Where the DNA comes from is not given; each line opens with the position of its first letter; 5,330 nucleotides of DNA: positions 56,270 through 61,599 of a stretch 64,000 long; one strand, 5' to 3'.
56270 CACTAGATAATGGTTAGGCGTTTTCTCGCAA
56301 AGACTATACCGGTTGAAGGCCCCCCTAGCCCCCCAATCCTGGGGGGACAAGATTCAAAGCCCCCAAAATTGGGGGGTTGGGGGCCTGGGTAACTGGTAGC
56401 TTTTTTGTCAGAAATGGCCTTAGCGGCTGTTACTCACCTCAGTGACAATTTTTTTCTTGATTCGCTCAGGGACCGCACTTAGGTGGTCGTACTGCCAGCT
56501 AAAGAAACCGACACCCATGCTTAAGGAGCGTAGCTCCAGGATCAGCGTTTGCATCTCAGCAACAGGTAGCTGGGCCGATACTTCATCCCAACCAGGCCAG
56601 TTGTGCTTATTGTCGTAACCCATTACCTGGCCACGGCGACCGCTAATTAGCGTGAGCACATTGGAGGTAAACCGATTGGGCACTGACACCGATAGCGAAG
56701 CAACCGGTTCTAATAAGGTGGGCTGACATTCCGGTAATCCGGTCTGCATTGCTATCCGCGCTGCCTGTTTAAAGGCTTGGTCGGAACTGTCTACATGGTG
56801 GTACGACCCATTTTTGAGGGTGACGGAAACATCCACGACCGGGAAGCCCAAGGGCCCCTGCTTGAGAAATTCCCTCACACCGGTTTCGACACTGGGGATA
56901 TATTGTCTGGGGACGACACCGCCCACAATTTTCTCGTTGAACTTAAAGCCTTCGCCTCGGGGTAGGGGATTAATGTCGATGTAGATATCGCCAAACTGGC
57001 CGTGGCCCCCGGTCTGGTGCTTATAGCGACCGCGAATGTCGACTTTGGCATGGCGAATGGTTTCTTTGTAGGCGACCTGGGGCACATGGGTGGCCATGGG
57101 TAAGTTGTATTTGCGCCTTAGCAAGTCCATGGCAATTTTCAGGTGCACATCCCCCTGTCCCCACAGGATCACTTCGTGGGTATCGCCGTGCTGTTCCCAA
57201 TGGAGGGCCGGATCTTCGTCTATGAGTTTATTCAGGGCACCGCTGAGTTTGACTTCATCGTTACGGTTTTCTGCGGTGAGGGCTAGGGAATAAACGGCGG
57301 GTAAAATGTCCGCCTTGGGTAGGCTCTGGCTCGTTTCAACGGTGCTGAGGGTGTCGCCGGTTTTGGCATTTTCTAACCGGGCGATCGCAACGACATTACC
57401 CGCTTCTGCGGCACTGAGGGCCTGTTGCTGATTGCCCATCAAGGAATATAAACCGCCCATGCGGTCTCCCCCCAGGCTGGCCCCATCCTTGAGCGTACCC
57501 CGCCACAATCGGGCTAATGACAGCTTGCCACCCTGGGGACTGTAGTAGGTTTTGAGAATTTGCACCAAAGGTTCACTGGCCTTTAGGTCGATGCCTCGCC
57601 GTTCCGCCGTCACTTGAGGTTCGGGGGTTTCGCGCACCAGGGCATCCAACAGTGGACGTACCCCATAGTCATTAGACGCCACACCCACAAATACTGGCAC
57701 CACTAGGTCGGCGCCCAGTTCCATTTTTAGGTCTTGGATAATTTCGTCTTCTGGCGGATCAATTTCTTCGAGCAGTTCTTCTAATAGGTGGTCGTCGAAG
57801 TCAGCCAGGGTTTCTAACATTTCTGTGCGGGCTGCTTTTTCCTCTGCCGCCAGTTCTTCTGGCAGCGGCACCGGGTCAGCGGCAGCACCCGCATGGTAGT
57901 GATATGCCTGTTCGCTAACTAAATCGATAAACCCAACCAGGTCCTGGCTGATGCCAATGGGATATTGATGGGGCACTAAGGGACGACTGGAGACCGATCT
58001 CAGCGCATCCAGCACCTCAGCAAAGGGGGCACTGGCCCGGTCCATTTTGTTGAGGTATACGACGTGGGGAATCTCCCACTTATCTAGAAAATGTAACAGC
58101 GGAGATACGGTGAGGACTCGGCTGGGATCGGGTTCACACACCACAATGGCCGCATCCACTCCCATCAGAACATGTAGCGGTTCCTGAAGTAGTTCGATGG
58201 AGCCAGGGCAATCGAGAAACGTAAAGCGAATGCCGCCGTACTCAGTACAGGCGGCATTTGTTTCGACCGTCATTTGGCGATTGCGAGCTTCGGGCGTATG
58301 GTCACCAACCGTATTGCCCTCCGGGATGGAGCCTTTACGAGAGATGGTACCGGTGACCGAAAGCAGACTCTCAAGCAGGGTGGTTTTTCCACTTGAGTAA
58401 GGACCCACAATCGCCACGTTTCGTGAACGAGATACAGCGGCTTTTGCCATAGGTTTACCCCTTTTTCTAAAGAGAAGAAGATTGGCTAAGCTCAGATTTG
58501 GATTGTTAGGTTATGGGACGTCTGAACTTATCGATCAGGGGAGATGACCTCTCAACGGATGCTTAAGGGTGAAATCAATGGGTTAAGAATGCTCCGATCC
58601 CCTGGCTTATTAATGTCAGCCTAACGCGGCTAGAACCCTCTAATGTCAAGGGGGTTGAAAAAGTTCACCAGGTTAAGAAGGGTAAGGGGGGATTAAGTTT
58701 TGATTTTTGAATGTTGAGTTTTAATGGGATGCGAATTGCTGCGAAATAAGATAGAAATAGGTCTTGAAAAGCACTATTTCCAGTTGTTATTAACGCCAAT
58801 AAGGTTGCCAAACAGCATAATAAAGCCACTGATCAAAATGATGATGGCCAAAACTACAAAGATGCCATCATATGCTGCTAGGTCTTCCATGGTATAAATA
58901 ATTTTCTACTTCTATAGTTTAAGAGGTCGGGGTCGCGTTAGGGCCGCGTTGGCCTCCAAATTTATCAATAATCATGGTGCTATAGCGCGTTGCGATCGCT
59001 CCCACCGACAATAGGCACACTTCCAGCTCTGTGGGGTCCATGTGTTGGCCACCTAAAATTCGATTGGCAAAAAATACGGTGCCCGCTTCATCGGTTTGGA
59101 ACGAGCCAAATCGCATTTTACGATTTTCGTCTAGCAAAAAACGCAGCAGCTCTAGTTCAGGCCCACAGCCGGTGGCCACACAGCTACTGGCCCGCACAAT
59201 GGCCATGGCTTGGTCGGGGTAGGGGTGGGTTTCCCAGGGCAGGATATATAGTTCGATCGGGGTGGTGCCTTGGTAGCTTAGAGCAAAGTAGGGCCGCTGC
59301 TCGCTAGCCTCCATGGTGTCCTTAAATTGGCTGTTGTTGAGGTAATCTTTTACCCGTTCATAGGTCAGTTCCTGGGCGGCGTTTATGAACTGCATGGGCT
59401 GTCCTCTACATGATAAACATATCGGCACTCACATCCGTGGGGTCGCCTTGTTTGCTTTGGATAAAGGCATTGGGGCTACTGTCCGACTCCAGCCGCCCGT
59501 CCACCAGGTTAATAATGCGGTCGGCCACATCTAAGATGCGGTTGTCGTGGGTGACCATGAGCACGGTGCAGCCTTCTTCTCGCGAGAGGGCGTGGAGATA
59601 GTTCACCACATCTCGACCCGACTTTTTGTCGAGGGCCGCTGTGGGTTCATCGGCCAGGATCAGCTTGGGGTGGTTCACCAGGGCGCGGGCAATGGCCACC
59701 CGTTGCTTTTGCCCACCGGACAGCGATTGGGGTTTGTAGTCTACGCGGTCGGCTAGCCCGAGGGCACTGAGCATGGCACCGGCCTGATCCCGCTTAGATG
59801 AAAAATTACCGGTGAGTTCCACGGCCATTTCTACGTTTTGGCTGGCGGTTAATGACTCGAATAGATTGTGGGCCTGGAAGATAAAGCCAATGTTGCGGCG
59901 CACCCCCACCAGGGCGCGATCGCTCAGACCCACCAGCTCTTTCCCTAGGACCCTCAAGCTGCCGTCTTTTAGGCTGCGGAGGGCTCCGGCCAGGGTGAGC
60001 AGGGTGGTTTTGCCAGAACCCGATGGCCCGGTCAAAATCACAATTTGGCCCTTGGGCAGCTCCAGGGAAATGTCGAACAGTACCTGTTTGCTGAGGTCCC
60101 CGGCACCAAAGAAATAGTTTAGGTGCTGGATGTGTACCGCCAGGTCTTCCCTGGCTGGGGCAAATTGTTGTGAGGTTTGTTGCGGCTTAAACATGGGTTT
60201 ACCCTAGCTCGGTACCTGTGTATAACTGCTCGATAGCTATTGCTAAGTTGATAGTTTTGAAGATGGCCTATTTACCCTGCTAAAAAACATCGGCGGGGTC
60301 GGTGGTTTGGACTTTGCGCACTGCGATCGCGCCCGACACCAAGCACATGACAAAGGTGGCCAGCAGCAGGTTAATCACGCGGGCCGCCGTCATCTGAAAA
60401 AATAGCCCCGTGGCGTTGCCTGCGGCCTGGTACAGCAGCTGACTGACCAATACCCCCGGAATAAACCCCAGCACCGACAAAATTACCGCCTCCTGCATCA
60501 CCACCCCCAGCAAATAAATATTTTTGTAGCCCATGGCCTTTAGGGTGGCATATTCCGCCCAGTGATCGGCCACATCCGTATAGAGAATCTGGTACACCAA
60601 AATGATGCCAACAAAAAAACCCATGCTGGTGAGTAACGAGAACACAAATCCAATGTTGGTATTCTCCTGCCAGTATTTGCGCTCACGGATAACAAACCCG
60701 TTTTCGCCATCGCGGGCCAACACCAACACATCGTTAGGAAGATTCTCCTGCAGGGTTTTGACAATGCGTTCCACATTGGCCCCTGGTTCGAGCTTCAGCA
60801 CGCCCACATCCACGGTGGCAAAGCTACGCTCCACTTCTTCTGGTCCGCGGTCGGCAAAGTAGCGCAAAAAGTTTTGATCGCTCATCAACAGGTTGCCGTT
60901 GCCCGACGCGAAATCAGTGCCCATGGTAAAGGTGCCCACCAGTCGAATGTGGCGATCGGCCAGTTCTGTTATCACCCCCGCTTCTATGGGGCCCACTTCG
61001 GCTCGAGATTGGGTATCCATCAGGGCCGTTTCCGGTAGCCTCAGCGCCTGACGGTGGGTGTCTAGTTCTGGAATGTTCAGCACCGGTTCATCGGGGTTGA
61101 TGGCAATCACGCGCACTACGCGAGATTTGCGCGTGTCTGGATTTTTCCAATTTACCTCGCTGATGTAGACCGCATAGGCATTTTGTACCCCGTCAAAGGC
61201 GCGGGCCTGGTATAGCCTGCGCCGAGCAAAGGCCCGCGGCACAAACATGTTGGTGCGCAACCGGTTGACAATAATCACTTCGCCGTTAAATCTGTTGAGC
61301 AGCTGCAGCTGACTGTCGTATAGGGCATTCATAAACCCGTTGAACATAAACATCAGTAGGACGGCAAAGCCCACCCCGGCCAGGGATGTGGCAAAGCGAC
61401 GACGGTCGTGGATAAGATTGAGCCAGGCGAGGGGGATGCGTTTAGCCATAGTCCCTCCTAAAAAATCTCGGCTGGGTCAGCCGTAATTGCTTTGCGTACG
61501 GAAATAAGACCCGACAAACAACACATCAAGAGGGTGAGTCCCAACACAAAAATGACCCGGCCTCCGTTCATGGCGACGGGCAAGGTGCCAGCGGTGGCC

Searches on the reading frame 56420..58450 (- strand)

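Call 22: search_protein_families(library=pfam, proteins=[window:56420-58450:-], max_evalue=0.00001)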
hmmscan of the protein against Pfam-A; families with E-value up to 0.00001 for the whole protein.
window:56420-58450:- (676 aa): 5 families
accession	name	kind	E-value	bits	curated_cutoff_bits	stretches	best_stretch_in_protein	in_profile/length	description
PF03764.24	EFG_IV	-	6.6e-39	132.9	24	1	457-575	1-120/121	Elongation factor G, domain IV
PF00009.33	GTP_EFTU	-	2.3e-29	102.8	26.5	1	8-276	2-187/188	Elongation factor Tu GTP binding domain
PF14492.12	EFG_III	-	2.4e-19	69.6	27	1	385-453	4-72/75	Elongation Factor G, domain III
PF00679.30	EFG_C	-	9.2e-18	64.5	27.9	1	579-667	2-88/89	Elongation factor G C-terminus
PF22042.2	EF-G_D2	-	1e-07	32.4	27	1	298-370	6-83/84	Elongation factor G domain 2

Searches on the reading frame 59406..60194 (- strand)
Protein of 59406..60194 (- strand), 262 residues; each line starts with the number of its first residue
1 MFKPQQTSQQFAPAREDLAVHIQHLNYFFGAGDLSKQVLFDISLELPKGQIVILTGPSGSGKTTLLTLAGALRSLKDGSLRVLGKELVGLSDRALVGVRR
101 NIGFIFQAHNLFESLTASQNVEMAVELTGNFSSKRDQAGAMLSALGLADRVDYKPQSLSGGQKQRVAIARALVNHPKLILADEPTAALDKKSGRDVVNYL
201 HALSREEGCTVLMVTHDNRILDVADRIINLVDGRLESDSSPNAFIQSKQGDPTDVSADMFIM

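Call 22: search_protein_families(library=pfam, proteins=[window:59406-60194:-], max_evalue=0.00001)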
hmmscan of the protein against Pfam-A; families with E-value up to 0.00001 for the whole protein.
window:59406-60194:- (262 aa): 3 families
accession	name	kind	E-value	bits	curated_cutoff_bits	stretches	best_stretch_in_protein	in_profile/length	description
PF00005.33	ABC_tran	-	1.5e-32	113.5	25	1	40-186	2-137/137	ABC transporter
PF02463.25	SMC_N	-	2.1e-08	34.3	40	1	50-230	25-211/220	RecF/RecN/SMC N terminal domain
PF13481.12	AAA_25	-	3.9e-06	27.1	27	0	46-68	30-52/195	AAA domain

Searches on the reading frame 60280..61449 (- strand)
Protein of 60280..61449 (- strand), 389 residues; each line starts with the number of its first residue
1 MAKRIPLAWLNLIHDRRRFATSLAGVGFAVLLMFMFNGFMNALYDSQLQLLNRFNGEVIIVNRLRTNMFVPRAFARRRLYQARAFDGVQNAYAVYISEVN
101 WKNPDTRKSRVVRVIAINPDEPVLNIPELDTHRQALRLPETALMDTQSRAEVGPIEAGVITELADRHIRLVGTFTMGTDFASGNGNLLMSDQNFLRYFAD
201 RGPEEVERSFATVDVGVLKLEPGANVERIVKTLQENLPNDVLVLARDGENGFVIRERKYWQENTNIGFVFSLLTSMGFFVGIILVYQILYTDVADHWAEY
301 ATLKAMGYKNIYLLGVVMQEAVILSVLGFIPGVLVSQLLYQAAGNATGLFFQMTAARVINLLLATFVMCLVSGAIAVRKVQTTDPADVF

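Call 22: search_protein_families(library=pfam, proteins=[window:60280-61449:-], max_evalue=0.00001)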
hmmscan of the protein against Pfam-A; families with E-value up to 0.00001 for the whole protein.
window:60280-61449:- (389 aa): 1 family
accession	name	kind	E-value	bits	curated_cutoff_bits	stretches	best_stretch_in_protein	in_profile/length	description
PF02687.27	FtsX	-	3.6e-11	43.6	25.5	1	276-383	6-118/120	FtsX-like permease C-terminal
